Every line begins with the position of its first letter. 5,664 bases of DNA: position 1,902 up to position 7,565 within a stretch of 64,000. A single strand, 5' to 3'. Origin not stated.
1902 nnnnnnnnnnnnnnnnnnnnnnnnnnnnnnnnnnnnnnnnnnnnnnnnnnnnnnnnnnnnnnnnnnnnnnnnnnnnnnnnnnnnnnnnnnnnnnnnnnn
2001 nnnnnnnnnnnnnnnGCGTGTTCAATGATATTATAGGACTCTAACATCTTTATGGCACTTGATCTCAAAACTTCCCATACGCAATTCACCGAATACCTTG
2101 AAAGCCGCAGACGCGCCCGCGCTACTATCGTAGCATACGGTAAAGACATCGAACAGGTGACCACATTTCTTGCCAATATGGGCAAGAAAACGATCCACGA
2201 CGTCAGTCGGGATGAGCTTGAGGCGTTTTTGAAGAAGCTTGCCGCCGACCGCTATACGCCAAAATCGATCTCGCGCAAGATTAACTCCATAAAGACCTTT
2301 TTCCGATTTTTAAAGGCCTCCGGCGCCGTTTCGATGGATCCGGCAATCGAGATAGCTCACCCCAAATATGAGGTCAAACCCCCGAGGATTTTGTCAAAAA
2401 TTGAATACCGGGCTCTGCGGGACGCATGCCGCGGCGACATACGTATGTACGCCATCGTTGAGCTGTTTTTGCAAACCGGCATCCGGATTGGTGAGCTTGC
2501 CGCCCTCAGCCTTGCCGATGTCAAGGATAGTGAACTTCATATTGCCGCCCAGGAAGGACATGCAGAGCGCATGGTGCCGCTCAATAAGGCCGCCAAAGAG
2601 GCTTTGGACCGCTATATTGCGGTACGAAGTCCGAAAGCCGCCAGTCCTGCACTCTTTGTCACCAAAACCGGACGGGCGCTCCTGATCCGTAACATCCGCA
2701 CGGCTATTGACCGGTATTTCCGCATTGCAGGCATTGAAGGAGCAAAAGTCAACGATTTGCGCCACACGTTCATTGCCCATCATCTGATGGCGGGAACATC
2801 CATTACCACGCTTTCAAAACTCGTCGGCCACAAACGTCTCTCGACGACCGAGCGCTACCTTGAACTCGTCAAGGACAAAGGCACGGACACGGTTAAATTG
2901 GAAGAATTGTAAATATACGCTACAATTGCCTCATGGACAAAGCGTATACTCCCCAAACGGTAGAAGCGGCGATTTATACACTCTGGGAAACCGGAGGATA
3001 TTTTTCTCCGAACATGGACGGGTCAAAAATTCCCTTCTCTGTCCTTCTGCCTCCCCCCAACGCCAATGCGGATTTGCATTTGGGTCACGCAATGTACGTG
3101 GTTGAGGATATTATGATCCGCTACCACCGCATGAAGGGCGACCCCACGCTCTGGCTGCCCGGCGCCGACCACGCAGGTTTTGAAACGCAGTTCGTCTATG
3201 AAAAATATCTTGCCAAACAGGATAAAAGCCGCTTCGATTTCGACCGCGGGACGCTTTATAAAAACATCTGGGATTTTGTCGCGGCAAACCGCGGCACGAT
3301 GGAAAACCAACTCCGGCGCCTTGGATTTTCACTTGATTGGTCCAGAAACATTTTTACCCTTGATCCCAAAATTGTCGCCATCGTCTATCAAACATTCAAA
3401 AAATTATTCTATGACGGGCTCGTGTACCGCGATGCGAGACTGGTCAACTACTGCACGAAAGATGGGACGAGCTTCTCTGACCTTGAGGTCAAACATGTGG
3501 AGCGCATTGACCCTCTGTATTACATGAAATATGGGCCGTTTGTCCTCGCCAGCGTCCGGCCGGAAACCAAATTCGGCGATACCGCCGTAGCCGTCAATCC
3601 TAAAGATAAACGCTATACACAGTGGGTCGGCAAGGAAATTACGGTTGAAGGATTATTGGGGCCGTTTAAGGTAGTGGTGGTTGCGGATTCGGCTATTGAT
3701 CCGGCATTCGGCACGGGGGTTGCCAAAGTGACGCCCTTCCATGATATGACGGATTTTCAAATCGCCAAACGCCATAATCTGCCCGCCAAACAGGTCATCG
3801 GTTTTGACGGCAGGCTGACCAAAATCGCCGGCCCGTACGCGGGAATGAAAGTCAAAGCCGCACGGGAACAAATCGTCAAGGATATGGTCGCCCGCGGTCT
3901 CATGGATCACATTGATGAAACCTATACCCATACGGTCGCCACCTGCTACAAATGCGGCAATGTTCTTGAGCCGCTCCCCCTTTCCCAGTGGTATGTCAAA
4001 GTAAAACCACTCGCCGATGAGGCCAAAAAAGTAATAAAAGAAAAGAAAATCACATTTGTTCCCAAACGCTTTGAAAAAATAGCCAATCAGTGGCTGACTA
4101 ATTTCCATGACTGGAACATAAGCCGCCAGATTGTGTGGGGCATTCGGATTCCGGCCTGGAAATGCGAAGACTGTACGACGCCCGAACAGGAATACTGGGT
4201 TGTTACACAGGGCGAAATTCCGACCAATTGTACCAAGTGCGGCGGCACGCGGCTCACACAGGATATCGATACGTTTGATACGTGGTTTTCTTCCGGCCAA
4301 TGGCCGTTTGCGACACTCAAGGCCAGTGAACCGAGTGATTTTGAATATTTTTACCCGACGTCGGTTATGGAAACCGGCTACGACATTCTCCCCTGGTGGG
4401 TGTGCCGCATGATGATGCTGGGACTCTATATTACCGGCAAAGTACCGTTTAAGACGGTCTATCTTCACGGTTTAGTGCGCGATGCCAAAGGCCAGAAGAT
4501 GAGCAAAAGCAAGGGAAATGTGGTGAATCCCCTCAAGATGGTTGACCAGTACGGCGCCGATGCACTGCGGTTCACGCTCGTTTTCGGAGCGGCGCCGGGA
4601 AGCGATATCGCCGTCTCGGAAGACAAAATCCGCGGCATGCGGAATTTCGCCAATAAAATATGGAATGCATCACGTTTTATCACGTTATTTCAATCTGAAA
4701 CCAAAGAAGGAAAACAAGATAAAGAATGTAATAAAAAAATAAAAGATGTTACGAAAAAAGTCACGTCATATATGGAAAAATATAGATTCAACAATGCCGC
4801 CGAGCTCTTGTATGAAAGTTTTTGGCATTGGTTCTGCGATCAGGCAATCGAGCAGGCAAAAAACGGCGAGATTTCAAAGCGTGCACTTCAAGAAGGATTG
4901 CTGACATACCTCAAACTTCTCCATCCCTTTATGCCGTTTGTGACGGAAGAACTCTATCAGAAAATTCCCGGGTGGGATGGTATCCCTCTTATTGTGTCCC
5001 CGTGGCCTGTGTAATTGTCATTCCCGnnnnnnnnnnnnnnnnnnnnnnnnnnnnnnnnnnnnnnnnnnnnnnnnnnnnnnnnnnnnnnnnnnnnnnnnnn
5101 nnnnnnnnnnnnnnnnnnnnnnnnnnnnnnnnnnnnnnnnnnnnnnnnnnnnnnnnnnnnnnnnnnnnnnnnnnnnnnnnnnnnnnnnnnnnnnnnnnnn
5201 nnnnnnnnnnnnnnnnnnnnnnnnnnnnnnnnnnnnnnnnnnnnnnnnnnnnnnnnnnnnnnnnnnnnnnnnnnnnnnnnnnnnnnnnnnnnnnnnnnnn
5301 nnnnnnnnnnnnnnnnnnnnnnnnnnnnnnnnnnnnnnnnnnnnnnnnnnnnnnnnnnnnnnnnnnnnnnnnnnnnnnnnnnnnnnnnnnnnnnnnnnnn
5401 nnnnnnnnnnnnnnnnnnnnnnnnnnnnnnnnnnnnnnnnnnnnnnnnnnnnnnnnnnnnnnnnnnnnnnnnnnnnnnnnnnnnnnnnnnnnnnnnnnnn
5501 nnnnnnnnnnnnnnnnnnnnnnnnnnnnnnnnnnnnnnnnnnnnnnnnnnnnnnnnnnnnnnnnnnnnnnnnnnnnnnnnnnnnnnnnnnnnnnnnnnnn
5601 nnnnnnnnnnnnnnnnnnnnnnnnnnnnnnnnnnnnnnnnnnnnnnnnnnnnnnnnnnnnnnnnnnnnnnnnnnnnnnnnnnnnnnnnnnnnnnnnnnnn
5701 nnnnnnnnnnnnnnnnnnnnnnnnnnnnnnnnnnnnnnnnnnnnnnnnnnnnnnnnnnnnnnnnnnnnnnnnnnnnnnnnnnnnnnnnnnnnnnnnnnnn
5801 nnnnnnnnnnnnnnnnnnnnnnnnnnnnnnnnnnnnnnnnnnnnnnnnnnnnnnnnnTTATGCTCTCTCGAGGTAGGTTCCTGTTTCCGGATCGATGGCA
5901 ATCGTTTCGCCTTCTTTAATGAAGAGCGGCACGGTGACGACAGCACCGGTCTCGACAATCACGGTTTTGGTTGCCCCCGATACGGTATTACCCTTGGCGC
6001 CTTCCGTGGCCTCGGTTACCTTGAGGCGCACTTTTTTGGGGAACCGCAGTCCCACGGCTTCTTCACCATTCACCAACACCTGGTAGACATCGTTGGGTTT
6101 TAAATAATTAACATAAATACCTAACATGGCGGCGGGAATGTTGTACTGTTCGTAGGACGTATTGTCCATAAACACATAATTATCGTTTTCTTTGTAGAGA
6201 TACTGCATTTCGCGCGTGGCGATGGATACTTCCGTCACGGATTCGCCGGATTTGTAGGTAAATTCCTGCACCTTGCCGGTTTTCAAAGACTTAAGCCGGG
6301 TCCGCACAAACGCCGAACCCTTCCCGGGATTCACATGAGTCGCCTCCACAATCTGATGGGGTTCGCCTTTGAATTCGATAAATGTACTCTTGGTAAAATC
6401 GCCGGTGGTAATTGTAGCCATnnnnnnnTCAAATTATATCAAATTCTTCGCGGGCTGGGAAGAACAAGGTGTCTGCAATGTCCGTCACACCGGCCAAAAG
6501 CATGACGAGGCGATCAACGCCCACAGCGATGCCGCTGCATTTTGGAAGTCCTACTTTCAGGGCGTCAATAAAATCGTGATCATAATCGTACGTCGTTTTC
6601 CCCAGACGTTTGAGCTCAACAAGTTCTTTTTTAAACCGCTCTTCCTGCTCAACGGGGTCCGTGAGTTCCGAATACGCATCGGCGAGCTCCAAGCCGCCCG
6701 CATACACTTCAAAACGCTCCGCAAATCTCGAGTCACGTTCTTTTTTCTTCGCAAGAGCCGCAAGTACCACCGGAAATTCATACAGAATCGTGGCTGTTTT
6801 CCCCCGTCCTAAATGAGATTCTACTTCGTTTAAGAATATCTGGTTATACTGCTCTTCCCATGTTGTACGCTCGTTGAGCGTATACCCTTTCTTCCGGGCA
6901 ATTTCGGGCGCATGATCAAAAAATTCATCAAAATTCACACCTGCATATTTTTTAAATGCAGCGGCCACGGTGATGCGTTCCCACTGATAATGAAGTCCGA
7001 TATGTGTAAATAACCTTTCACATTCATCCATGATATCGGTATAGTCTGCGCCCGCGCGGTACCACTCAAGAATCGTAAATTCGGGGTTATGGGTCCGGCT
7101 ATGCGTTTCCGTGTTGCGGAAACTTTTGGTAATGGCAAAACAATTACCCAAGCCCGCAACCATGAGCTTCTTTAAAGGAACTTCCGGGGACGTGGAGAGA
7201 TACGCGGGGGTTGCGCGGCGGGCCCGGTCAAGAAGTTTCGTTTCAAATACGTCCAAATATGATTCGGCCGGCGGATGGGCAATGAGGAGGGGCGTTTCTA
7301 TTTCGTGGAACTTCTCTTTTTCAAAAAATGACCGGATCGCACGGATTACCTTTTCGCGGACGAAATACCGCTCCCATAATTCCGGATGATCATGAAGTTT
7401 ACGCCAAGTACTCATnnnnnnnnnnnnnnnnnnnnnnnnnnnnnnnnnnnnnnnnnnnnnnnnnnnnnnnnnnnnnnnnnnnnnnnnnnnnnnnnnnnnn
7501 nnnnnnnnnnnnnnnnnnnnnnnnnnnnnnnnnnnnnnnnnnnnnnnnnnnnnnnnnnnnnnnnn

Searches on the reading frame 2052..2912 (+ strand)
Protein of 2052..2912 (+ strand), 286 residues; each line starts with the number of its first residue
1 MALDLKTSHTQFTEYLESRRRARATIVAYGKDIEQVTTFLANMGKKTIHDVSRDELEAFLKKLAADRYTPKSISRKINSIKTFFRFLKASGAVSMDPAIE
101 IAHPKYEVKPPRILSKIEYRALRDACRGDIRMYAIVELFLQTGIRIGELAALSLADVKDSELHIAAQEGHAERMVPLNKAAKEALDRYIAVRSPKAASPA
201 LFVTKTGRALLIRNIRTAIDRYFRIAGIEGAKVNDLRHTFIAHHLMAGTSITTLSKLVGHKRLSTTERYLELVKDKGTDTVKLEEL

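Call 32: search_protein_families(library=pfam, proteins=[window:2052-2912:+], max_evalue=0.001)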
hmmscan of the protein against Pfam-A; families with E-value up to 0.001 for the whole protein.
window:2052-2912:+ (286 aa): 3 families
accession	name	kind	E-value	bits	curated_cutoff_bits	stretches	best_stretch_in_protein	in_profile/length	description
PF00589.27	Phage_integrase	-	2.4e-26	93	27.1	1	114-272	3-168/172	Phage integrase family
PF02899.23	Phage_int_SAM_1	-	4.9e-16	59.2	22.3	1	11-90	3-82/83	Phage integrase, N-terminal SAM-like domain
PF13495.12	Phage_int_SAM_4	-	1.1e-09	38.9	27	1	11-85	4-76/85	Phage integrase, N-terminal SAM-like domain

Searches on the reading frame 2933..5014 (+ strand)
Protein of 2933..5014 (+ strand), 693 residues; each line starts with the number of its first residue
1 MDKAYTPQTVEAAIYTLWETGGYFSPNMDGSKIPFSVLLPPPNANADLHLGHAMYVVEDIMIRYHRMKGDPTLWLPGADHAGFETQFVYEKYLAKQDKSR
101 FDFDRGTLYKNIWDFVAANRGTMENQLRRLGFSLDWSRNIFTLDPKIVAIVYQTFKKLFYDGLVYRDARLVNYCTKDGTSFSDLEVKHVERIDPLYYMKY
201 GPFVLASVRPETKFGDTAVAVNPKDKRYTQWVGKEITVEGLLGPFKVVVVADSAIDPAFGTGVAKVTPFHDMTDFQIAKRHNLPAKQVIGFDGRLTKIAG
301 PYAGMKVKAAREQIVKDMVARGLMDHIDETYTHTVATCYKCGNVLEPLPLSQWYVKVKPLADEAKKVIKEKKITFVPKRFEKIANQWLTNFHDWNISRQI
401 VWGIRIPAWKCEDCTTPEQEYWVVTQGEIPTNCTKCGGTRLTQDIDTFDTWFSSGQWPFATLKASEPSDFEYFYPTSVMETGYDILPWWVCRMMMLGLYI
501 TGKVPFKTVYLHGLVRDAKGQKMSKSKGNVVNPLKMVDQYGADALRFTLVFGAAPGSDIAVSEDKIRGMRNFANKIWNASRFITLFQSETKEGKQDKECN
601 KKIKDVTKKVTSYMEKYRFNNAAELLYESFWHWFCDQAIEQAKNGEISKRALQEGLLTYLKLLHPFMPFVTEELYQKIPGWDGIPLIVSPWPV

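Call 32: search_protein_families(library=pfam, proteins=[window:2933-5014:+], max_evalue=0.001)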
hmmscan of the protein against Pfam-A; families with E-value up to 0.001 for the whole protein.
window:2933-5014:+ (693 aa): 5 families
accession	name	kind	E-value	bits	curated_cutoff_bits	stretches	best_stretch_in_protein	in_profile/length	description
PF00133.28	tRNA-synt_1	-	4.1e-116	388.6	22.7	1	14-561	2-413/414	tRNA synthetases class I (I, L, M and V)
PF09334.17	tRNA-synt_1g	-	1.4e-24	87.1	20.1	3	507-570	313-375/391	tRNA synthetases class I (M)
PF08264.19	Anticodon_1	-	8.7e-22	78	25.1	1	596-692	1-105/148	Anticodon-binding domain of tRNA ligase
PF01921.24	tRNA-synt_1f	-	0.00018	21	27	0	505-567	267-326/360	tRNA synthetases class I (K)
PF01406.26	tRNA-synt_1e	-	0.00032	20.6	27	0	505-550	236-281/301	tRNA synthetases class I (C) catalytic domain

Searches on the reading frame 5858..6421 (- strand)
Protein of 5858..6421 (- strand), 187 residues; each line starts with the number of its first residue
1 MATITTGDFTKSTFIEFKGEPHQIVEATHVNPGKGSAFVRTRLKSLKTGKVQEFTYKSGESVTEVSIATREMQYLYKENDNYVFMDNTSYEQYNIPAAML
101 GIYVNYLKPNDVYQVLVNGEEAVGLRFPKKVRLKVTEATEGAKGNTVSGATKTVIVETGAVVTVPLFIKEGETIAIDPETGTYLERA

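Call 32: search_protein_families(library=pfam, proteins=[window:5858-6421:-], max_evalue=0.001)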
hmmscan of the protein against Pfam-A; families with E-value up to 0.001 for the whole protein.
window:5858-6421:- (187 aa): 3 families
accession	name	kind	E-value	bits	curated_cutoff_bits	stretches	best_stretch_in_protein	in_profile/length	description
PF08207.18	EFP_N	-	2.4e-21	75.9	23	1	5-62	1-58/58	Elongation factor P (EF-P) KOW-like domain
PF09285.17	Elong-fact-P_C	-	3.9e-21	74.9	25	1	131-186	1-56/56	Elongation factor P, C-terminal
PF01132.26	EFP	-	7.1e-19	68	27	1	70-122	1-53/54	Elongation factor P (EF-P) OB domain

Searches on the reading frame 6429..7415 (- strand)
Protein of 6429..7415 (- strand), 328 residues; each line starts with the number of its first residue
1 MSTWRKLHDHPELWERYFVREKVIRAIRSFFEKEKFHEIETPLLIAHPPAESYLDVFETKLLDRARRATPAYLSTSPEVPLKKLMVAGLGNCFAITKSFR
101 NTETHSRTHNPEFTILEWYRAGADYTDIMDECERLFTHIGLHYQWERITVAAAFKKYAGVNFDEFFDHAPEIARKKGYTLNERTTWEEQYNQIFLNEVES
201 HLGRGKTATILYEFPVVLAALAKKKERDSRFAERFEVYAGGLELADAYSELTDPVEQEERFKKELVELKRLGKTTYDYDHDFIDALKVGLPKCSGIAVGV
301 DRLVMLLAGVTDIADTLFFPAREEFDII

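Call 32: search_protein_families(library=pfam, proteins=[window:6429-7415:-], max_evalue=0.001)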
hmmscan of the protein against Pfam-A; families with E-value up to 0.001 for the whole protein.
window:6429-7415:- (328 aa): 1 family
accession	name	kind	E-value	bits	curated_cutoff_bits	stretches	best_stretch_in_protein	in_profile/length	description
PF00152.25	tRNA-synt_2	-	2.3e-51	175.2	25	1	12-321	17-306/308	tRNA synthetases class II (D, K and N)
